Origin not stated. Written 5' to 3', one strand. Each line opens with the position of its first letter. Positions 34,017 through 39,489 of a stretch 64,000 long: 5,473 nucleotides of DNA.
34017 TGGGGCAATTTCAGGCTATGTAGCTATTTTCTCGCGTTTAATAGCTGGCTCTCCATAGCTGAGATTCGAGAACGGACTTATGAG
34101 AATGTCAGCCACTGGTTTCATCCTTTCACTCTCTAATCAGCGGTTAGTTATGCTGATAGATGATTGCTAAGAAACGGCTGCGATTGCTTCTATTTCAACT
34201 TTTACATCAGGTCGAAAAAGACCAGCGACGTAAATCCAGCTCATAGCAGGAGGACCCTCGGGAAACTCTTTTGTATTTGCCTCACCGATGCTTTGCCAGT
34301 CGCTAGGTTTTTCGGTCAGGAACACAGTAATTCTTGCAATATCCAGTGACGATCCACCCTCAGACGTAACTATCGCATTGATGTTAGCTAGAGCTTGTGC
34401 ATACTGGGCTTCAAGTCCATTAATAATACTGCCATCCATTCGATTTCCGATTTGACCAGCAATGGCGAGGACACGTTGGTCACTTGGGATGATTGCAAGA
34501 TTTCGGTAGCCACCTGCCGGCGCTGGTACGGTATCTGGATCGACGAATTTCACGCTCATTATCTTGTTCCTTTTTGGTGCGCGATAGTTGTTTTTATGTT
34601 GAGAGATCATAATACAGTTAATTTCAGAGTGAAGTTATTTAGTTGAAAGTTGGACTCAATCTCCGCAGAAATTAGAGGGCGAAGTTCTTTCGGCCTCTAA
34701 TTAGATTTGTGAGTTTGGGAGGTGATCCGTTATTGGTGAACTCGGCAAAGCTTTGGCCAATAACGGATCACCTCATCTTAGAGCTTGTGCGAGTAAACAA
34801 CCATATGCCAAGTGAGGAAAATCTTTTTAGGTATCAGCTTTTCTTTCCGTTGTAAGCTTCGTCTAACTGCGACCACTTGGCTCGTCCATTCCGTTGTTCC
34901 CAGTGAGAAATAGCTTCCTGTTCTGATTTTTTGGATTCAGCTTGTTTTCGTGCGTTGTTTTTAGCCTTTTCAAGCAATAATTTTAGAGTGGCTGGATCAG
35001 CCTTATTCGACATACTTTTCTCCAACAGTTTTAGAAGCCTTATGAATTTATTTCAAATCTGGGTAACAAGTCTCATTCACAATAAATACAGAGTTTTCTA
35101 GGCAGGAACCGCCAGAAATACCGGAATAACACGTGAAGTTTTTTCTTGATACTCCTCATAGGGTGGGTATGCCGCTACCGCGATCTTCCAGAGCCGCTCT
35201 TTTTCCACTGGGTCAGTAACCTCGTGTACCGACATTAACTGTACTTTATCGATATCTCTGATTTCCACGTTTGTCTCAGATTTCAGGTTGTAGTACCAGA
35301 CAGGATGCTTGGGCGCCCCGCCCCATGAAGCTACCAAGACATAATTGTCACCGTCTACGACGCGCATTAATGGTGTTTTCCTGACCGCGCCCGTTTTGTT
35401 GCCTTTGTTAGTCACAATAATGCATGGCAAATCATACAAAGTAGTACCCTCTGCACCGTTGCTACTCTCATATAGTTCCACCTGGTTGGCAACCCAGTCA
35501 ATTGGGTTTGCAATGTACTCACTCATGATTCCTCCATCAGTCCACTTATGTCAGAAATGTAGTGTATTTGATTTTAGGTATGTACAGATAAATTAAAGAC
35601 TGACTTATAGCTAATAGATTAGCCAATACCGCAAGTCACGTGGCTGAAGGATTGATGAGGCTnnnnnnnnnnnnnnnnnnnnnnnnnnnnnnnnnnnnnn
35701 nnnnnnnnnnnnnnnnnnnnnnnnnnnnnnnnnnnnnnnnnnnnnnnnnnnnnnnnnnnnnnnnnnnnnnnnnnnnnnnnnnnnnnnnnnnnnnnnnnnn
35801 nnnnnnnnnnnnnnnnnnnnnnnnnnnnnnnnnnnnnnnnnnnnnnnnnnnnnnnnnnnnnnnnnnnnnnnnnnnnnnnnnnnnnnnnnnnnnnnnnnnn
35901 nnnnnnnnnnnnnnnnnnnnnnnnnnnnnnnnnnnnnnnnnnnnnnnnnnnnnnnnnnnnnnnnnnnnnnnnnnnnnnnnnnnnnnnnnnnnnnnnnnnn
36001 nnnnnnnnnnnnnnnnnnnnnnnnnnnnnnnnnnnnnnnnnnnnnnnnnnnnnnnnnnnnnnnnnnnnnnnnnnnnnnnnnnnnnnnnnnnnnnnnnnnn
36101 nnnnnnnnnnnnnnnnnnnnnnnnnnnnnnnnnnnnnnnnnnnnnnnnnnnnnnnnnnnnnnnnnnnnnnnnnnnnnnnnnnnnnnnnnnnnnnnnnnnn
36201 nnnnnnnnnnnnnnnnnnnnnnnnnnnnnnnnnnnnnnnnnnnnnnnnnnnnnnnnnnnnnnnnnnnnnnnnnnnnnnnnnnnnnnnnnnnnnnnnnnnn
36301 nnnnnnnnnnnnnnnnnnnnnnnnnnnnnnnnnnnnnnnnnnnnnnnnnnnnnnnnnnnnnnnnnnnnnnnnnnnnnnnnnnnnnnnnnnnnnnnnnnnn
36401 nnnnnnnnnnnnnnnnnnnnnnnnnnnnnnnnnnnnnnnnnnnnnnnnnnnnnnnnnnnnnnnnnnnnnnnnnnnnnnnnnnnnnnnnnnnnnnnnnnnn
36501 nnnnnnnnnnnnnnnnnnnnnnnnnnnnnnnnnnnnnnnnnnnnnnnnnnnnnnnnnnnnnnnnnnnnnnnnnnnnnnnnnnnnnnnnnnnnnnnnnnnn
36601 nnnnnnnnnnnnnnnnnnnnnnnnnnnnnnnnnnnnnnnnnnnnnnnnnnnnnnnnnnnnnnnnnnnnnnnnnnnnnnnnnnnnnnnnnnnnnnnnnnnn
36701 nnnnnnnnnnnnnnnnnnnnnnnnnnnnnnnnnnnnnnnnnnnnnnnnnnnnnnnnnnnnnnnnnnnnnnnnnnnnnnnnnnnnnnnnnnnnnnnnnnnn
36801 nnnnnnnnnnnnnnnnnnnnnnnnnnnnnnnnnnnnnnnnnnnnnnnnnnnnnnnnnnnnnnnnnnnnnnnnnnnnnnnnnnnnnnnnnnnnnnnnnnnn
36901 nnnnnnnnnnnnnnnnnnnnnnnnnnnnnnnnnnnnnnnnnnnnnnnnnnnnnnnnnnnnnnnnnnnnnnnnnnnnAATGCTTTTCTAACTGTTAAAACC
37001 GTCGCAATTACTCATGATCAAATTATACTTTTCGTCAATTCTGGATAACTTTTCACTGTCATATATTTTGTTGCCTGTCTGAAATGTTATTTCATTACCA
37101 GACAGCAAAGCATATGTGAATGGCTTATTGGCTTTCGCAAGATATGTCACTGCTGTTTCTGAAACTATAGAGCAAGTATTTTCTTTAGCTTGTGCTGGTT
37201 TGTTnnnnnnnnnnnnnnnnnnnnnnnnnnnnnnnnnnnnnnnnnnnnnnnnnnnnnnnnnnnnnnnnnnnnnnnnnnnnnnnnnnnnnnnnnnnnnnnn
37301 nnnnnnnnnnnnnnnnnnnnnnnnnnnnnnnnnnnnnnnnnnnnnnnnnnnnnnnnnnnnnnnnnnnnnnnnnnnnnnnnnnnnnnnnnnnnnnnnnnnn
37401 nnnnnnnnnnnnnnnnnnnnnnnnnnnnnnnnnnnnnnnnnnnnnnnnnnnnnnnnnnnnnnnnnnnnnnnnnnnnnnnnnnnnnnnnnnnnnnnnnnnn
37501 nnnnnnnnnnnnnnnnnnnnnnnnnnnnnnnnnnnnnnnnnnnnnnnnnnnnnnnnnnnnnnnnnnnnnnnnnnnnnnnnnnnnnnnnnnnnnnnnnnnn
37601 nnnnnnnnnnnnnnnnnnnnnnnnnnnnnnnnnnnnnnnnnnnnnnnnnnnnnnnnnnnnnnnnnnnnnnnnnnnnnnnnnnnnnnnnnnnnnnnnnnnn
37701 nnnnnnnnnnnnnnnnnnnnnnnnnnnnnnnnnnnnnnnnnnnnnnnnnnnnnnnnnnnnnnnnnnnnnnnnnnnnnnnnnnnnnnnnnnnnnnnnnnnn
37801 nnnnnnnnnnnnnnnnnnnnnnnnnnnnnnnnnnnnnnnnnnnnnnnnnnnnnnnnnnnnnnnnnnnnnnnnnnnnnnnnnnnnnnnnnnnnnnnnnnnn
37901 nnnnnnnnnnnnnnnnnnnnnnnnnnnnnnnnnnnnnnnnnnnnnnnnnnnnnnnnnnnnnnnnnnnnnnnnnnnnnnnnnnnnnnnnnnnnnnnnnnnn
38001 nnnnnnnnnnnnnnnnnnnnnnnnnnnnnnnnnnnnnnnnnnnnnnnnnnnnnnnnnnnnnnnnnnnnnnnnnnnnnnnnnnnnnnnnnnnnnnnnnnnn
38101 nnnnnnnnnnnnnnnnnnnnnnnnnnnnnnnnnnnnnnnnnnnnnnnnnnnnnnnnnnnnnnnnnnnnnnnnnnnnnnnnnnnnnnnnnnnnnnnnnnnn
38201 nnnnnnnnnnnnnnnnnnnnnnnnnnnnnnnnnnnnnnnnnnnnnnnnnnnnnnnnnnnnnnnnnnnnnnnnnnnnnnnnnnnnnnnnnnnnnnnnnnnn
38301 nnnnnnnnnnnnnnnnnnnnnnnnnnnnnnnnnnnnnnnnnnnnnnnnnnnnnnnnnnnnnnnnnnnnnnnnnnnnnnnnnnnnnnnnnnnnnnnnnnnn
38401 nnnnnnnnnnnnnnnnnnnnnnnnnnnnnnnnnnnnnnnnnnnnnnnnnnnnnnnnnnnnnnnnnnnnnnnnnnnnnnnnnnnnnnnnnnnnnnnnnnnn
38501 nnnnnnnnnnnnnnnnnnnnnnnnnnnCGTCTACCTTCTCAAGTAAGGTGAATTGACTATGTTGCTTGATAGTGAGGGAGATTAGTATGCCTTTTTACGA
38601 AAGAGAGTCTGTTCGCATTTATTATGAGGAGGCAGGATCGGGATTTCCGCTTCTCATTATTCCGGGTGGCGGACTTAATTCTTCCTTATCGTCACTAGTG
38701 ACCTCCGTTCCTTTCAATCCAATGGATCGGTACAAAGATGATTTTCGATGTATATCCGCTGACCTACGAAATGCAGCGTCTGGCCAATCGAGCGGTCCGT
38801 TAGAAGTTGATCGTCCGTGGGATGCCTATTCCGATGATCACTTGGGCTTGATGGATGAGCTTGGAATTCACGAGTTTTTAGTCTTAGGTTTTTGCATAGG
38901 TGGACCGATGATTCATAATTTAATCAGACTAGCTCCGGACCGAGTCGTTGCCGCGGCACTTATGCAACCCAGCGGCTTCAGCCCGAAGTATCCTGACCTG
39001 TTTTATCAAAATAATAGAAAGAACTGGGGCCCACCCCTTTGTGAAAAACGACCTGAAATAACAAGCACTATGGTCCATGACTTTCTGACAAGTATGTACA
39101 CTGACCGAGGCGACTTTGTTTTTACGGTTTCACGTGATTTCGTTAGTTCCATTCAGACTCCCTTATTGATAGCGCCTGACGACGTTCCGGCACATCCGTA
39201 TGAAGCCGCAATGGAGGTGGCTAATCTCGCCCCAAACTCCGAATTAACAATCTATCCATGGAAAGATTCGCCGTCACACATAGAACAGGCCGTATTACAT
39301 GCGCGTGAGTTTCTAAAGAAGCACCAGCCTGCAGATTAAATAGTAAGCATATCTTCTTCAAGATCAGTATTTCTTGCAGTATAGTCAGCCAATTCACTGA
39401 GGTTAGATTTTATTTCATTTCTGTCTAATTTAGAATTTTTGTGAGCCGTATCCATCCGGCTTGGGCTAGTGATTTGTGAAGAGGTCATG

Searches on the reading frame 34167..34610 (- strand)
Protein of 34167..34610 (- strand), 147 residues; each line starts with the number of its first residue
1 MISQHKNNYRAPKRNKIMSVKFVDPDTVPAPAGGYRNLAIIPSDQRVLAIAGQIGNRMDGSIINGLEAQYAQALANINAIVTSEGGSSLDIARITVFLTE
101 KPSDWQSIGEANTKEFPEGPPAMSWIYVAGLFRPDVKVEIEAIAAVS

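Call 28: search_protein_families(library=pfam, proteins=[window:34167-34610:-])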
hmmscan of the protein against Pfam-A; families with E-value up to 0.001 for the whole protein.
window:34167-34610:- (147 aa): 1 family
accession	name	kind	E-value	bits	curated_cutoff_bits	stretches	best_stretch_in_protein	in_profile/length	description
PF01042.26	Ribonuc_L-PSP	-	1.2e-17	64.5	27.3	1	29-146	5-121/121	Endoribonuclease L-PSP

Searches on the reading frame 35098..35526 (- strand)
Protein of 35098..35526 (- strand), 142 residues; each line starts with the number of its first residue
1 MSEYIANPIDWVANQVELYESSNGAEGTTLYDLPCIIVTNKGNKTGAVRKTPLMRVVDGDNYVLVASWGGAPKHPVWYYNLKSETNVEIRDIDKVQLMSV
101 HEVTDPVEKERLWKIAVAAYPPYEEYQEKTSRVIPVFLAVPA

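Call 28: search_protein_families(library=pfam, proteins=[window:35098-35526:-])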
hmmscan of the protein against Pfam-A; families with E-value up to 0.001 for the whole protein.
window:35098-35526:- (142 aa): 1 family
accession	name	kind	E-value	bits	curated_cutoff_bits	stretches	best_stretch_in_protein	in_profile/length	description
PF04075.20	F420H2_quin_red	-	9.8e-39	132.9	22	1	12-139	2-128/130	F420H(2)-dependent quinone reductase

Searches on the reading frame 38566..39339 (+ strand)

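Call 28: search_protein_families(library=pfam, proteins=[window:38566-39339:+])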
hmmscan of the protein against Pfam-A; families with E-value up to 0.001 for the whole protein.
window:38566-39339:+ (257 aa): 1 family
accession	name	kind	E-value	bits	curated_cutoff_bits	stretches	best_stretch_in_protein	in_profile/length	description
PF00561.26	Abhydrolase_1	-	8e-11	42.5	25.8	1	28-148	2-117/245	alpha/beta hydrolase fold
